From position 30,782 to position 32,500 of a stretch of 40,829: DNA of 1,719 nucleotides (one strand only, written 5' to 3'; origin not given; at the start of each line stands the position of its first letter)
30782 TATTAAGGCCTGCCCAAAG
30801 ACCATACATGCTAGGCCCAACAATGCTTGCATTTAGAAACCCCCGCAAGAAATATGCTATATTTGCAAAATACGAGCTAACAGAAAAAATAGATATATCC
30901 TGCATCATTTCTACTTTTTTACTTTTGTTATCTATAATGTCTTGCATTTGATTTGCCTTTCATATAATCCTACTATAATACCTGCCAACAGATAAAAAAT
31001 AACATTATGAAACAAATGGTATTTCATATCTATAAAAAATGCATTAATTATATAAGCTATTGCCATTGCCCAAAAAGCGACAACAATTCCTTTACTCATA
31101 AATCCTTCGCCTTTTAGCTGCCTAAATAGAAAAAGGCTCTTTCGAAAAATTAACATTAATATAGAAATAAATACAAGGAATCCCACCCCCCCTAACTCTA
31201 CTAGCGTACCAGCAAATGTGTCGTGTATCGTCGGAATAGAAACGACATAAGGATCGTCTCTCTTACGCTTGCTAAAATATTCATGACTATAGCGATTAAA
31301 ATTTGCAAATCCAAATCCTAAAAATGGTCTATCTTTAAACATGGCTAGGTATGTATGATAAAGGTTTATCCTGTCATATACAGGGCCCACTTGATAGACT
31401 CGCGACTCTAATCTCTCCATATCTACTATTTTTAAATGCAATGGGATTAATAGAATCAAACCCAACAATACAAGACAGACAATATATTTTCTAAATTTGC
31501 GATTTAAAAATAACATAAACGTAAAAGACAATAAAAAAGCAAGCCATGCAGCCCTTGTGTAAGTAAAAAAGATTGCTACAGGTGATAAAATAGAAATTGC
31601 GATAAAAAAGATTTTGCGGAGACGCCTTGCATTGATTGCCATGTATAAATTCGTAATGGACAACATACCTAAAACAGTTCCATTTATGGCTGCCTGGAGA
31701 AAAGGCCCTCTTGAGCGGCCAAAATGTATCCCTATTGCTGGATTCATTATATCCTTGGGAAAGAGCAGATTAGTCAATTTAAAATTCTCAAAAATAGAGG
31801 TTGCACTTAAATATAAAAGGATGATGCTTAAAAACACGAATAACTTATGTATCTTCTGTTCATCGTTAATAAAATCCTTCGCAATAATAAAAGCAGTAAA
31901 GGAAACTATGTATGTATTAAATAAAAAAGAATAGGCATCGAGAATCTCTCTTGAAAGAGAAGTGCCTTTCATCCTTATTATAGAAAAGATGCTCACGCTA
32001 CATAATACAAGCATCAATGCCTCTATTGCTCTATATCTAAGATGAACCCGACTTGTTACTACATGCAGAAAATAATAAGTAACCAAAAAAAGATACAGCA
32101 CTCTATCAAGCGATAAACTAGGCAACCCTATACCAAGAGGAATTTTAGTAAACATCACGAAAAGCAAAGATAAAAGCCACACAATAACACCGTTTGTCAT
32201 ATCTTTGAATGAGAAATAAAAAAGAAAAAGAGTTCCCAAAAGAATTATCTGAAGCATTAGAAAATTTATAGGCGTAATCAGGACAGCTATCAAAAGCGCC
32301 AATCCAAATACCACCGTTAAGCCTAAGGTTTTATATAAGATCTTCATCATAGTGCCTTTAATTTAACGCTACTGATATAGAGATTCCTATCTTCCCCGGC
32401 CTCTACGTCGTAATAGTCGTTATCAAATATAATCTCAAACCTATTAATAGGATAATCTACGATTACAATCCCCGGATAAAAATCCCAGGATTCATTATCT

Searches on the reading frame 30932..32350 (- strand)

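Call 6: search_protein_families(library=pfam, proteins=[window:30932-32350:-], max_evalue=0.001)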
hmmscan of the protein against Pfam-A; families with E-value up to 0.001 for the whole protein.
window:30932-32350:- (472 aa): 1 family
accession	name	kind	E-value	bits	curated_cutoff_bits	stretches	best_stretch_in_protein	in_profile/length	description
PF04932.20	Wzy_C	-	2.9e-18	66.5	31.7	1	252-395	2-149/149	O-Antigen ligase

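Call 63: search_protein_families(library=ncbifam, proteins=[window:30932-32350:-], max_evalue=0.00001)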
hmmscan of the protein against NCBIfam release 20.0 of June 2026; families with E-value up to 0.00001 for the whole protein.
window:30932-32350:- (472 aa): 2 families
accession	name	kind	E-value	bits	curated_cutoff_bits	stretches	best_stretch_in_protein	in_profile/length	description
TIGR03097.1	PEP_O_lig_1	hypoth_equivalog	1.1e-09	37.7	188.1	1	230-451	178-397/408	putative O-glycosylation ligase, exosortase A system-associated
TIGR00947.1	2A73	equivalog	2.6e-08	33.3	366.4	1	233-438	185-398/425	IctB family putative bicarbonate transporter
